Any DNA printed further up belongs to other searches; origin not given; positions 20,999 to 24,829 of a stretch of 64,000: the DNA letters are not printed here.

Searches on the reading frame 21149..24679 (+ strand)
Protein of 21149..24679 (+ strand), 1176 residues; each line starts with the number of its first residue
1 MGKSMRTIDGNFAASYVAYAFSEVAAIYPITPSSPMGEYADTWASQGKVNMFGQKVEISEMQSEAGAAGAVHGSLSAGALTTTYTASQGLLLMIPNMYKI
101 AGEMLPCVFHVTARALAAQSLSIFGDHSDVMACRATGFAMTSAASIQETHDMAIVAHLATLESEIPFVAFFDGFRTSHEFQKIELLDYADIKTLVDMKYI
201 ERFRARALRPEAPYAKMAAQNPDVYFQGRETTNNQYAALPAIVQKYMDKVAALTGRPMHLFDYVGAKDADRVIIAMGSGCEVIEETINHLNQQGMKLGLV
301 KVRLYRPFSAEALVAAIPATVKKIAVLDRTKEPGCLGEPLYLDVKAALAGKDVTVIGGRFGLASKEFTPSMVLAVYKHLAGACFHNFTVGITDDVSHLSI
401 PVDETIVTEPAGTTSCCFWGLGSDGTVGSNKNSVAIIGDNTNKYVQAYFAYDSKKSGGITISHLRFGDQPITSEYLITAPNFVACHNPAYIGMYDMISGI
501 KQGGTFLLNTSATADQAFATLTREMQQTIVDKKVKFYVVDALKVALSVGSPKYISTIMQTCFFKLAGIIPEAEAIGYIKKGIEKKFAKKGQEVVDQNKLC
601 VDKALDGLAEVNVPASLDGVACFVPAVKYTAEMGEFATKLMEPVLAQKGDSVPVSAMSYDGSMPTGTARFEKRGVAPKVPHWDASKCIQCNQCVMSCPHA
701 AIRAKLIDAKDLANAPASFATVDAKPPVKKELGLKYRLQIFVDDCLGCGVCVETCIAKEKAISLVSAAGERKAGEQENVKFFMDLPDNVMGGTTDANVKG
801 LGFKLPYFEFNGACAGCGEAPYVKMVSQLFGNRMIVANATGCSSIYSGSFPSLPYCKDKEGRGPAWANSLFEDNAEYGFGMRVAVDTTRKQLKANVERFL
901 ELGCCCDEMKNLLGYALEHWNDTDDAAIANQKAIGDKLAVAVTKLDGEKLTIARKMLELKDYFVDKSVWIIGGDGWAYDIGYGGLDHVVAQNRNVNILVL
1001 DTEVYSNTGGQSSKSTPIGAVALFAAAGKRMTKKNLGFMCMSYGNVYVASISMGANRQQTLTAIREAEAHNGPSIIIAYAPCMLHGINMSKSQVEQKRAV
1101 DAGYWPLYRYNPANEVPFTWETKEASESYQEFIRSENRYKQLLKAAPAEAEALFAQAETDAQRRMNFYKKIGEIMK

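Call 11: search_protein_families(library=pfam, proteins=[window:21149-24679:+], max_evalue=0.01)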
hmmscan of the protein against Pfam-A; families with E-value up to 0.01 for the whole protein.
window:21149-24679:+ (1176 aa): 15 families
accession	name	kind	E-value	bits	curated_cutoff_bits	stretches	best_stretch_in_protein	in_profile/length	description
PF01855.24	POR_N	-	7e-78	262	27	1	17-247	2-230/231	Pyruvate flavodoxin/ferredoxin oxidoreductase, thiamine diP-bdg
PF01558.24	POR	-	4.4e-32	112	27.4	1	422-605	1-172/173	Pyruvate ferredoxin/flavodoxin oxidoreductase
PF17147.9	PFOR_II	-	1.3e-16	61.2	27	1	269-369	1-99/102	Pyruvate:ferredoxin oxidoreductase core domain II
PF10371.14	EKR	-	1.6e-16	60.3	27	1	630-676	9-55/55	Domain of unknown function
PF02775.26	TPP_enzyme_C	-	5e-09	36.6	21.9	1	965-1077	46-150/151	Thiamine pyrophosphate enzyme, C-terminal TPP binding domain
PF12837.12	Fer4_6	-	2.6e-08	33.8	25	1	679-702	1-24/24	4Fe-4S binding domain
PF13484.11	Fer4_16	-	1.8e-07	32.3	30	1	686-755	1-63/66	4Fe-4S double cluster binding domain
PF12838.12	Fer4_7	-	2.8e-07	31.3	27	1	686-756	1-49/52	4Fe-4S dicluster domain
PF00037.32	Fer4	-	5.8e-07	29.5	21.1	1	681-703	2-24/24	4Fe-4S binding domain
PF13237.11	Fer4_10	-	6.1e-07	29.7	25.5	1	683-755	5-52/53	4Fe-4S dicluster domain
PF14697.11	Fer4_21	-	6.5e-07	29.8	35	1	683-711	4-32/59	4Fe-4S dicluster domain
PF13187.11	Fer4_9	-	4e-06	27.2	27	1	686-756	1-48/52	4Fe-4S dicluster domain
PF12797.12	Fer4_2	-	1.4e-05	25.1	24.5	1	679-698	2-21/22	4Fe-4S binding domain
PF13183.11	Fer4_8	-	2.7e-05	25.1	27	1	684-755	2-64/68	4Fe-4S dicluster domain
PF02780.25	Transketolase_C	-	0.0004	20.7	25.9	1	269-335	10-76/124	Transketolase, C-terminal domain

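Call 78: list_cluster_members(proteins=[window:21149-24676:+, window:48322-48450:+, window:32300-34192:+, window:15559-16440:+, P0012, P0014, P0022, P0030, P0037, P0065])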
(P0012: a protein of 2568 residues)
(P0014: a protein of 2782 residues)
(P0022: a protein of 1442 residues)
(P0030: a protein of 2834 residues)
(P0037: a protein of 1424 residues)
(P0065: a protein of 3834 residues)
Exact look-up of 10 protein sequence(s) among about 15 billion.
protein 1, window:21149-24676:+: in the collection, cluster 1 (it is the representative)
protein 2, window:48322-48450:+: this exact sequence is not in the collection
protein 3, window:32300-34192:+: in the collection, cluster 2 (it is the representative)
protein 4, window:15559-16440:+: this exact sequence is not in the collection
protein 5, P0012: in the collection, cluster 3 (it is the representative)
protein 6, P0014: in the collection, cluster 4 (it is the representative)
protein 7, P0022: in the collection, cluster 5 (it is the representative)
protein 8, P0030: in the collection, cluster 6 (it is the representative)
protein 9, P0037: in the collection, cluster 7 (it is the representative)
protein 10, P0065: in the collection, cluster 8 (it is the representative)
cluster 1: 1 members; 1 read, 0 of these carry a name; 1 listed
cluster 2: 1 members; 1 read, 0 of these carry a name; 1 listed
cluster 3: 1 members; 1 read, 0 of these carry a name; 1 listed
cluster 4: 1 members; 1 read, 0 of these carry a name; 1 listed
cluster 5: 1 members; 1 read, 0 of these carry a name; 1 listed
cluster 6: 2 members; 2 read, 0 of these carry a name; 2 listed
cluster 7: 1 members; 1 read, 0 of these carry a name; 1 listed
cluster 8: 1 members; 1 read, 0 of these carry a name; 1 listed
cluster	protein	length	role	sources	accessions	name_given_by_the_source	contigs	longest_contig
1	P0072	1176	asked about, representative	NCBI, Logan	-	-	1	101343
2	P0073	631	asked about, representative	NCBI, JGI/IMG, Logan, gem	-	-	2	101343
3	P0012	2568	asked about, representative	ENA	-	-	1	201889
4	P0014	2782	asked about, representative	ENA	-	-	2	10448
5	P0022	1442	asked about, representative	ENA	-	-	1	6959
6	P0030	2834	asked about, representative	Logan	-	-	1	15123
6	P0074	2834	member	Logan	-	-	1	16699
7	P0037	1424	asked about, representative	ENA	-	-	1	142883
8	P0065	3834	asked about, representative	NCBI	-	-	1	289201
